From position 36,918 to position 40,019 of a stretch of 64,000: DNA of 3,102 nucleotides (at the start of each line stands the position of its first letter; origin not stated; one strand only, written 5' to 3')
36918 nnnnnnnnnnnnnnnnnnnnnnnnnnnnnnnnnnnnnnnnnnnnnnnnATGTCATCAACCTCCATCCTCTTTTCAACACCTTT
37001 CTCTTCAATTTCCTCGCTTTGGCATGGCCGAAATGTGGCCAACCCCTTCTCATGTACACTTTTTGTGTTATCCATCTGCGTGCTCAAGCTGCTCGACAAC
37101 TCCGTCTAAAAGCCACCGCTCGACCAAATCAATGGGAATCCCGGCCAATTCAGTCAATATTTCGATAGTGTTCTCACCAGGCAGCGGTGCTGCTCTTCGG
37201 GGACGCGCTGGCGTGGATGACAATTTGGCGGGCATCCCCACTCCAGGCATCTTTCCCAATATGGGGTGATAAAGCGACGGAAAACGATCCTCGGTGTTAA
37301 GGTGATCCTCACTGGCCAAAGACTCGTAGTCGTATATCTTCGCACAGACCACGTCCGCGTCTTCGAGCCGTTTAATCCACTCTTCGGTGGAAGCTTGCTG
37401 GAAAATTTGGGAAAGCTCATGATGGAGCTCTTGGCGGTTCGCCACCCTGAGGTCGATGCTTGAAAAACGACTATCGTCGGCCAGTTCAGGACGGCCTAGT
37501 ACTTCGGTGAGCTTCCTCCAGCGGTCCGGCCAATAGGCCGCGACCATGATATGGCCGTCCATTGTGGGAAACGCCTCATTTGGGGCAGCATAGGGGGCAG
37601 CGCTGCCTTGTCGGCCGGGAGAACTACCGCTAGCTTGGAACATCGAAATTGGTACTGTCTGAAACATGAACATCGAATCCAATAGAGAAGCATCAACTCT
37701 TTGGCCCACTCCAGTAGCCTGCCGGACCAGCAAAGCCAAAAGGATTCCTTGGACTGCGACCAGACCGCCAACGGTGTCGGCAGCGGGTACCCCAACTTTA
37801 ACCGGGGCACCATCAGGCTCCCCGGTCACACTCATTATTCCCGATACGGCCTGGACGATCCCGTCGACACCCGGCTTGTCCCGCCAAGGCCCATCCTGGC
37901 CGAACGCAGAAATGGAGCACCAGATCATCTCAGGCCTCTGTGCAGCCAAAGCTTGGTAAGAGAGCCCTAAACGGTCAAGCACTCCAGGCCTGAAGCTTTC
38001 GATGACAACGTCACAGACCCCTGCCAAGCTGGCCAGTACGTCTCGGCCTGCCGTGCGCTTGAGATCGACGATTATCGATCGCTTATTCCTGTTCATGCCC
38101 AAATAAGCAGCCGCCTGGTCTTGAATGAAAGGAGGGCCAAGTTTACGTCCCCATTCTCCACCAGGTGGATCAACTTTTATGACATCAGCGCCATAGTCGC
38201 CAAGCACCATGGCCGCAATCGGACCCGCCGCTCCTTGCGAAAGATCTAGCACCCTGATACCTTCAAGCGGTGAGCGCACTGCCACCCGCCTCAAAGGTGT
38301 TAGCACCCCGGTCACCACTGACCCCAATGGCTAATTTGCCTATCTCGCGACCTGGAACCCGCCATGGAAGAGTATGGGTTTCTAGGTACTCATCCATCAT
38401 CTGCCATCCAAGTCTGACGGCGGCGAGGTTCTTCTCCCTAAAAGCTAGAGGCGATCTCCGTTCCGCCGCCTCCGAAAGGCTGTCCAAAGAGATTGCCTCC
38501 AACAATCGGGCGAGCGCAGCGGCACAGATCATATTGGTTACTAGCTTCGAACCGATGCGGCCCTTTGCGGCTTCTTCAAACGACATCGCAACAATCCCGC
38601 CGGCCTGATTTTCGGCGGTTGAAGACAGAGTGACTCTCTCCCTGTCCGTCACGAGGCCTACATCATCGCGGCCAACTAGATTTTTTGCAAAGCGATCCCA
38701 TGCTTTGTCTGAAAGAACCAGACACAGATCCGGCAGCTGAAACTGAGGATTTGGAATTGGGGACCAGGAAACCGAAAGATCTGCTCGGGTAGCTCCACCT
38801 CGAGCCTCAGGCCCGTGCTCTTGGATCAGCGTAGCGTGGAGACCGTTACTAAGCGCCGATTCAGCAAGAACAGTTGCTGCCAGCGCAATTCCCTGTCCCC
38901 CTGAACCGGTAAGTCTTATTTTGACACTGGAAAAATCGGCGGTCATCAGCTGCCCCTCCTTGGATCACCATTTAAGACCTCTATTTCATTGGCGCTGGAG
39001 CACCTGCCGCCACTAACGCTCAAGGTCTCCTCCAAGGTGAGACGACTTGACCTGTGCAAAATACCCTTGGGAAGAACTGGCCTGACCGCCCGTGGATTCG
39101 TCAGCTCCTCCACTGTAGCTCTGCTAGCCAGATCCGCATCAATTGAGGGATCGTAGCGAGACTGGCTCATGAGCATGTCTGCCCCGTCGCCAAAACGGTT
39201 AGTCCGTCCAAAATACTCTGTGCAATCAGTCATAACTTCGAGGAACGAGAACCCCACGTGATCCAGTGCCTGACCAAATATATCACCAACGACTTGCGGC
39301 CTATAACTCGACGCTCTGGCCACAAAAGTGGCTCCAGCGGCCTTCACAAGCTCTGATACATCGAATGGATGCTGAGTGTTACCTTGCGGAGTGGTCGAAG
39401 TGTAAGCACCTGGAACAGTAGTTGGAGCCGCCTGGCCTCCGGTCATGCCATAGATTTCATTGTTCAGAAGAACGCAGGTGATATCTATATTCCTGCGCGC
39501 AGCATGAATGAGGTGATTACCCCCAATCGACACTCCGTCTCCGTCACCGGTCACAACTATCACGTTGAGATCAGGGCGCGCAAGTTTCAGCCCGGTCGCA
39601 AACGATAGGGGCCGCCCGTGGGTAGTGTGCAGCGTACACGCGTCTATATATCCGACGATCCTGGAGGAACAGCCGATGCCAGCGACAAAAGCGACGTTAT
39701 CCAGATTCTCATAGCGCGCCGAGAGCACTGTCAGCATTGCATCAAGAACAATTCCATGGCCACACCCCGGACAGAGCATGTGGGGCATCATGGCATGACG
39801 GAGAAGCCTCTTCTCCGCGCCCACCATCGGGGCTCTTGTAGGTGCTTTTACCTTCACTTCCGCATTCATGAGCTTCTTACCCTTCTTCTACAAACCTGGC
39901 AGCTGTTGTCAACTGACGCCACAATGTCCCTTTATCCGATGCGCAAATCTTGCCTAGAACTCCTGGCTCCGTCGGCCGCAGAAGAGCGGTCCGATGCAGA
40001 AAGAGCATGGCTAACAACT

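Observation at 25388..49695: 20-gene TetR-flanked supercluster with a gene composition that matches no pathway I can name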

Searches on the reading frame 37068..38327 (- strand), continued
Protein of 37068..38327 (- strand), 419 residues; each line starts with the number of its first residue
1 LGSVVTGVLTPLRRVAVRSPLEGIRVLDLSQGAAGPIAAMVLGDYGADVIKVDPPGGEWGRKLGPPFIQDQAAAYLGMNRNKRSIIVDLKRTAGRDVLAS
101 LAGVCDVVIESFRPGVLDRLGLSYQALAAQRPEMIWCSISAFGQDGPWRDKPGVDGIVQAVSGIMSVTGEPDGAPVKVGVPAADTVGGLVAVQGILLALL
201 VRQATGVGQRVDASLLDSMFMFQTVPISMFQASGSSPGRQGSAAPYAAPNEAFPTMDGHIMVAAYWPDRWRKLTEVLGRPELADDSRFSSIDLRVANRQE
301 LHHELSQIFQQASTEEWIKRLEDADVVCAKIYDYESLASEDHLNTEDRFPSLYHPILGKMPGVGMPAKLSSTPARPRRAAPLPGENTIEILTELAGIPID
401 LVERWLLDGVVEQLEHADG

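Call 75: search_protein_families(library=ncbifam, proteins=[L014:17766-19400:+], max_evalue=1e-20)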
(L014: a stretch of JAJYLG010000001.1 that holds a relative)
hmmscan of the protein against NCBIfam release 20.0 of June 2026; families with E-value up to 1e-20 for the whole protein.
L014:17766-19400:+ (544 aa): 81 families (the best 25 are shown)
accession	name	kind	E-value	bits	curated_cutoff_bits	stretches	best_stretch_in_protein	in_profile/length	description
TIGR02262.1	benz_CoA_lig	subfamily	2.4e-188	627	375.25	1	20-529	2-507/508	benzoate-CoA ligase family protein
NF053567.1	HBDA_AROS1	equivalog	1.5e-125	419.5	1000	1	20-532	11-520/523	3-hydroxybenzoate--CoA ligase HbdA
NF004837.0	PRK06187.1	subfamily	6.3e-122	407.5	476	1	30-530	15-521/531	long-chain-fatty-acid--CoA ligase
NF003313.0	PRK04319.1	equivalog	1.9e-94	317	729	1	19-530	41-560/574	acetate--CoA ligase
NF047394.1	AcylCoAsynMbcS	equivalog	7.9e-90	301.9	850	1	14-530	5-519/525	acyl-CoA synthetase MbcS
NF004808.0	PRK06155.1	equivalog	6.3e-84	282.2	722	1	28-530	27-521/542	ATP-dependent acyl-CoA ligase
NF006182.0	PRK08316.1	subfamily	1.7e-82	277.6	663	1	36-531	24-517/523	fatty acyl-CoA synthetase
NF006181.0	PRK08314.1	subfamily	4.2e-80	269.6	705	1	177-529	200-552/563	long-chain-fatty-acid--CoA ligase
NF004114.0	PRK05605.1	equivalog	1e-78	265.1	766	1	154-529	190-567/575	long-chain-fatty-acid--CoA ligase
NF004822.0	PRK06178.1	equivalog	1.2e-78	265.1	782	1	23-532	39-568/571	acyl-CoA synthetase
NF004716.0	PRK06060.1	equivalog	1.6e-77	261.3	1228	1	22-530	5-489/705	p-hydroxybenzoic acid--AMP ligase FadD22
NF005947.1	PRK08008.1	equivalog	2.6e-75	254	651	1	48-527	37-517/518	crotonobetaine/carnitine-CoA ligase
NF005857.1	PRK07786.1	exception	2.1e-72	244.3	733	1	45-529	31-510/513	fatty-acid--CoA ligase FadD5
NF009233.0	PRK12583.1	subfamily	1.6e-70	238.1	832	1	46-531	43-550/558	fatty acid CoA ligase family protein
NF001208.0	PRK00174.1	subfamily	8e-69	232.6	657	1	162-533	238-622/649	acetate--CoA ligase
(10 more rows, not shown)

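Call 83: find_homologous_proteins(query=L015:5300-6502:-, max_evalue=1e-60)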
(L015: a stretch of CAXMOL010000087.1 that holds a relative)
Query L015:5300-6502:- (400 aa): 5452 proteins with E <= 1e-60 among 8000 candidates; the best 120 are listed.
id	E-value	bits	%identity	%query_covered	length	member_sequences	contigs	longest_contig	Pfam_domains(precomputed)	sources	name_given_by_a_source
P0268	4.3e-233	791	97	95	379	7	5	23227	PF04303.19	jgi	-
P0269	7.0e-230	781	96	95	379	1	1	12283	PF04303.19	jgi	-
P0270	8.6e-210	714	88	94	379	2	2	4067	PF04303.19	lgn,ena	-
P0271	1.1e-188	645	80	95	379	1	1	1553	PF04303.19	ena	-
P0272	3.8e-188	643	79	96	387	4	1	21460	PF04303.19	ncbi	-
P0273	6.6e-188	642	82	93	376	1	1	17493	PF04303.19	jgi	-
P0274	4.9e-187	640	81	95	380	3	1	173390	PF04303.19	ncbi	-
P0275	1.3e-186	638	80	95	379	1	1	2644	PF04303.19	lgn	-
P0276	7.2e-186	636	80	95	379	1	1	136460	PF04303.19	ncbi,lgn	-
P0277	8.6e-186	635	80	95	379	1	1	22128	PF04303.19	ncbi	ncbi:MAG: PrpF domain-containing protein [Acidimicrobiia bacterium]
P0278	1.4e-185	635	79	95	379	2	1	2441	PF04303.19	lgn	-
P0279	4.2e-184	630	81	93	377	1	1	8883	PF04303.19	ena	-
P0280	9.8e-184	629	81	93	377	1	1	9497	PF04303.19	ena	-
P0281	1.7e-183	628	81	93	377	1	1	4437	PF04303.19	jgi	-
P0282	2.0e-183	628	81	93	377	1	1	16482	PF04303.19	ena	-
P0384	6.1e-134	465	62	92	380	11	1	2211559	PF04303.19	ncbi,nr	ncbi:MAG: PrpF domain-containing protein [Acidimicrobiia bacterium]|nr:MAG: PrpF domain-containing p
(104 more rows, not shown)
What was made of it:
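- Tried and rejected: Its isomerase is 75-97% identical to its closest relatives, and every named one is from an Acidimicrobiia MAG (call 83).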

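Call 84: find_encoding_contigs(protein=P0274, flank=10000, max_places=1)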
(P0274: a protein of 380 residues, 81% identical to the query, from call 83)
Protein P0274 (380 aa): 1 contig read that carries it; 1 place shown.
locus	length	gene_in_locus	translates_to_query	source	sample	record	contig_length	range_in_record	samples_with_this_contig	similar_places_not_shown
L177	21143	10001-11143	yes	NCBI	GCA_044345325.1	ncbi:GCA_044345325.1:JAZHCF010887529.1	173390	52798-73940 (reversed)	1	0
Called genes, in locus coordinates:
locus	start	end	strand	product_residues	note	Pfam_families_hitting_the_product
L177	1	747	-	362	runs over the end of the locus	PF00378:ECH_1, PF16113:ECH_2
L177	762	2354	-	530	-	PF08240:ADH_N, PF00107:ADH_zinc_N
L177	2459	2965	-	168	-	PF00694:Aconitase_C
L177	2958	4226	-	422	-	PF00330:Aconitase, PF28406:AcnX_3rd (faint)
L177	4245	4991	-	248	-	PF00106:adh_short, PF08659:KR, PF13561:adh_short_C2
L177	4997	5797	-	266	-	PF00378:ECH_1, PF16113:ECH_2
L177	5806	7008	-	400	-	PF02515:CoA_transf_3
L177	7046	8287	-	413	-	PF00682:HMGL-like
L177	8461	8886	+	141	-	PF12172:zf-ChsH2, PF01796:OB_ChsH2_C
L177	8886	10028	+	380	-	PF00108:Thiolase_N, PF00109:ketoacyl-synt (weak), PF02803:Thiolase_C, PF22691:Thiolase_C_1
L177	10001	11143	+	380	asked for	PF04303:PrpF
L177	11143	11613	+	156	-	PF00111:Fer2, PF01799:Fer2_2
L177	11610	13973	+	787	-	PF01315:Ald_Xan_dh_C, PF02738:MoCoBD_1, PF20256:MoCoBD_2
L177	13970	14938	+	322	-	PF00941:FAD_binding_5, PF03450:CO_deh_flav_C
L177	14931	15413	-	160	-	PF01258:zf-dskA_traR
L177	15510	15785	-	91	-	-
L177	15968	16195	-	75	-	PF01176:eIF-1a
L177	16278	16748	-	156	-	-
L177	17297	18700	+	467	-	PF19295:SufBD_N, PF01458:SUFBD_core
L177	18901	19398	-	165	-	PF00583:Acetyltransf_1, PF13673:Acetyltransf_10, PF13508:Acetyltransf_7, PF08445:FR47 (faint)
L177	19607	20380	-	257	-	PF00483:NTP_transferase, PF12804:NTP_transf_3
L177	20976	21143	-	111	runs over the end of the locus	-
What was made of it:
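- Oah-like and Zn-ADH genes sit in the same position in L177 (call 84).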

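Call 85: find_encoding_contigs(protein=P0384, flank=10000, max_places=1)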
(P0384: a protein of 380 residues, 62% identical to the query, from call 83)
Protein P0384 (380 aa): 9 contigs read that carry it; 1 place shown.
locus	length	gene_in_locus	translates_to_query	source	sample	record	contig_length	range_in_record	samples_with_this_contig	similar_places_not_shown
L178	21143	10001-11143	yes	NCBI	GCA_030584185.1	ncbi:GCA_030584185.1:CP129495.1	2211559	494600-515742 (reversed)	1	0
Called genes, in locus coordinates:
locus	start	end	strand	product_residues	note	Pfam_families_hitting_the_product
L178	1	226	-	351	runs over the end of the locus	PF08240:ADH_N, PF01262:AlaDh_PNT_C (weak), PF00107:ADH_zinc_N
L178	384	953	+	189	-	PF01814:Hemerythrin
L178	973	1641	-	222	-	PF00989:PAS, PF13188:PAS_8 (weak), PF08448:PAS_4 (weak), PF13426:PAS_9 (weak), PF08281:Sigma70_r4_2, PF00196:GerE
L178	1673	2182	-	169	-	PF00694:Aconitase_C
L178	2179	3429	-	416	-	PF00330:Aconitase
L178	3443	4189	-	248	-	PF00106:adh_short, PF08659:KR, PF13561:adh_short_C2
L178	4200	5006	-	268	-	PF00378:ECH_1, PF16113:ECH_2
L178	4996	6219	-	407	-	PF02515:CoA_transf_3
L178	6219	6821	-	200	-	PF00440:TetR_N, PF17932:TetR_C_24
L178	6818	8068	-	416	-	PF00682:HMGL-like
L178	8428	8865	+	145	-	PF12172:zf-ChsH2, PF01796:OB_ChsH2_C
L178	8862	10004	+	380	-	PF00108:Thiolase_N, PF00109:ketoacyl-synt (weak), PF02803:Thiolase_C, PF22691:Thiolase_C_1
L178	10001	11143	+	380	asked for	PF04303:PrpF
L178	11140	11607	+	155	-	PF00111:Fer2, PF13085:Fer2_3 (weak), PF01799:Fer2_2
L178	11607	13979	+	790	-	PF01315:Ald_Xan_dh_C, PF02738:MoCoBD_1, PF20256:MoCoBD_2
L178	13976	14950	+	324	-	PF00941:FAD_binding_5, PF03450:CO_deh_flav_C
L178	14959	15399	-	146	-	PF13622:4HBT_3 (weak), PF03061:4HBT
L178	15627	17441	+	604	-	PF01855:POR_N, PF02775:TPP_enzyme_C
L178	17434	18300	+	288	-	PF01558:POR, PF14697:Fer4_21 (faint), PF12837:Fer4_6 (faint), PF12838:Fer4_7 (weak), PF00037:Fer4 (weak)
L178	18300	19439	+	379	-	PF01855:POR_N, PF02780:Transketolase_C (weak), PF17147:PFOR_II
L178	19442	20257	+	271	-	PF02775:TPP_enzyme_C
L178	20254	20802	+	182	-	PF01558:POR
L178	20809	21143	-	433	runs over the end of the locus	PF00501:AMP-binding, PF14535:AMP-binding_C_2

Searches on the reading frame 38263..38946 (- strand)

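Call 4: search_protein_families(library=pfam, proteins=[window:38263-38946:-])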
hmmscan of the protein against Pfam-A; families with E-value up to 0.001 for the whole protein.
window:38263-38946:- (227 aa): 1 family
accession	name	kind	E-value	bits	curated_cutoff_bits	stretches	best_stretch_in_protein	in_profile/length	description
PF01558.24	POR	-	1.7e-23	84.1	27.4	1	16-180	1-171/173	Pyruvate ferredoxin/flavodoxin oxidoreductase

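Call 10: search_protein_families(library=ncbifam, proteins=[window:38263-38946:-], max_evalue=0.00001)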
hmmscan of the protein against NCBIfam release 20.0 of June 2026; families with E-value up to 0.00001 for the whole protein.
window:38263-38946:- (227 aa): 15 families
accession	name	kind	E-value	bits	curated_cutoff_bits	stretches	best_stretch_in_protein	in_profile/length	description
NF006323.0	PRK08537.1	equivalog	1.9e-29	102.3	235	1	9-185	4-179/181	2-oxoacid:ferredoxin oxidoreductase subunit gamma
TIGR03710.1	OAFO_sf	subfamily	5.8e-17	61.5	482.75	1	8-191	2-180/561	2-oxoacid:acceptor oxidoreductase subunit alpha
TIGR02175.1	PorC_KorC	subfamily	1.9e-16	60.3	81.1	1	9-184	3-175/177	2-oxoacid:acceptor oxidoreductase, gamma subunit, pyruvate/2-ketoisovalerate family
NF006211.0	PRK08338.1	equivalog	1.2e-13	50.9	239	1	9-182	2-166/170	2-oxoacid:ferredoxin oxidoreductase subunit gamma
NF006275.0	PRK08441.1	equivalog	4.4e-12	45.9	216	1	8-187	3-181/185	2-oxoglutarate-acceptor oxidoreductase subunit OorC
NF045762.1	PhenlGlyoxDHPadE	equivalog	9.1e-12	45.2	300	1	9-182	3-177/187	NADH-dependent phenylglyoxylate dehydrogenase subunit gamma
NF040683.1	PorC_Meth_Thtga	equivalog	6.4e-11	42.3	270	1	8-185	2-174/177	pyruvate synthase subunit PorC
NF006321.0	PRK08534.1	equivalog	4e-10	39.7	225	1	9-186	3-179/181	pyruvate ferredoxin oxidoreductase subunit gamma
NF005324.0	PRK06853.1-4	equivalog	7.3e-10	39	222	1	9-65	4-60/196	indolepyruvate oxidoreductase subunit beta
NF005323.0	PRK06853.1-3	equivalog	2.5e-09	37.4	238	0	6-57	5-56/197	indolepyruvate oxidoreductase subunit beta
NF005325.0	PRK06853.1-5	equivalog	2.7e-08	33.8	230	0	8-56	4-52/192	indolepyruvate oxidoreductase subunit beta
TIGR03334.1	IOR_beta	equivalog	6.4e-08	32.8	205.8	0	9-56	2-49/189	indolepyruvate ferredoxin oxidoreductase subunit beta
NF005322.0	PRK06853.1-2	equivalog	3e-07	30.4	237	0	7-53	5-51/197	indolepyruvate oxidoreductase subunit beta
NF004916.0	PRK06274.1-2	equivalog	6.6e-06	26.3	227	0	12-181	7-173/178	indolepyruvate oxidoreductase subunit beta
NF010632.0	PRK14029.1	equivalog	9.1e-06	25.4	335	0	8-178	2-174/185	pyruvate/ketoisovalerate ferredoxin oxidoreductase subunit gamma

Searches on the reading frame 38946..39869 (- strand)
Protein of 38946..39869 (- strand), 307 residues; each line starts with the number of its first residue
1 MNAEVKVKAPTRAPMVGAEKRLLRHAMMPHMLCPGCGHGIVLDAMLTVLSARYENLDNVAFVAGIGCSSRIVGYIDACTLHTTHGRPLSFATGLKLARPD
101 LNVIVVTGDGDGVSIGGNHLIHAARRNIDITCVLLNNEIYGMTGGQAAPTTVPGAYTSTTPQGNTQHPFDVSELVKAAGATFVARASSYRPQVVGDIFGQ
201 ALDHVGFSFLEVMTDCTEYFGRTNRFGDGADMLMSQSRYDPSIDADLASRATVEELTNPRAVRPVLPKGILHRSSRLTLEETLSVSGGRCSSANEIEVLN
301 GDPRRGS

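Call 4: search_protein_families(library=pfam, proteins=[window:38946-39869:-])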
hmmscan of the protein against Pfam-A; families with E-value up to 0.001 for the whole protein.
window:38946-39869:- (307 aa): 1 family
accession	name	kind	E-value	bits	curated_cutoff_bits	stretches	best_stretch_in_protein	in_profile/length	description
PF02775.26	TPP_enzyme_C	-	1.5e-33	116.2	21.9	1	66-212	3-151/151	Thiamine pyrophosphate enzyme, C-terminal TPP binding domain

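Call 10: search_protein_families(library=ncbifam, proteins=[window:38946-39869:-], max_evalue=0.00001)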
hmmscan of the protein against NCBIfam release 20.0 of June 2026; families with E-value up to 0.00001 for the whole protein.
window:38946-39869:- (307 aa): 14 families
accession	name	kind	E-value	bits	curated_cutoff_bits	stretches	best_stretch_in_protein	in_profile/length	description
NF007207.0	PRK09628.1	equivalog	1.8e-74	250.8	364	1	21-274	7-252/277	2-oxoglutarate ferredoxin oxidoreductase subunit beta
NF008820.0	PRK11866.1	equivalog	7.4e-60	202.8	402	1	29-226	15-210/287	2-oxoacid ferredoxin oxidoreductase subunit beta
TIGR02177.1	PorB_KorB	subfamily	3.2e-59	200.8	261.9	1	32-285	3-258/286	2-oxoacid:acceptor oxidoreductase, beta subunit, pyruvate/2-ketoisovalerate family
NF041171.1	Oxoac_fdxbeta_Archa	equivalog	9e-54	182.8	423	1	32-248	5-223/296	2-oxoacid:ferredoxin oxidoreductase subunit beta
NF008821.0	PRK11869.1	equivalog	3.3e-47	160.7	438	1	32-284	16-258/286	2-oxoacid ferredoxin oxidoreductase subunit beta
TIGR03336.1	IOR_alpha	equivalog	9.9e-19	67.1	650.9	1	26-219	352-534/595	indolepyruvate ferredoxin oxidoreductase subunit alpha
NF008818.0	PRK11864.1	subfamily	2.4e-18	66.3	405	1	25-217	13-209/300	3-methyl-2-oxobutanoate dehydrogenase subunit beta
NF008819.1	PRK11865.1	equivalog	1.7e-16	60.4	405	1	29-218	17-214/300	pyruvate synthase subunit PorB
NF045766.1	PhenlGlyoxDHPadI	equivalog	3e-11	42.7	700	1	98-218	230-356/443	NADH-dependent phenylglyoxylate dehydrogenase subunit beta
NF045792.1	OxalOxredbeta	equivalog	5.9e-10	38.7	590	1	100-216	101-225/311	oxalate oxidoreductase subunit beta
NF004772.0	PRK06112.1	subfamily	2.6e-09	35.9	673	1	86-217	441-562/578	acetolactate synthase catalytic subunit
TIGR03846.1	sulfopy_beta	equivalog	3e-08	33.8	221.5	1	85-151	45-111/182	sulfopyruvate decarboxylase subunit beta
NF004807.0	PRK06154.1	equivalog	4.3e-06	25.6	607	1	82-142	431-490/565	thiamine pyrophosphate-requiring protein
NF005114.0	PRK06546.1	equivalog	7.9e-06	24.6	893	1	79-216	405-531/578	pyruvate dehydrogenase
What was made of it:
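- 38946..39869 (-): 2-oxoacid:ferredoxin oxidoreductase beta subunit (TPP-binding). Calls 4, 10.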
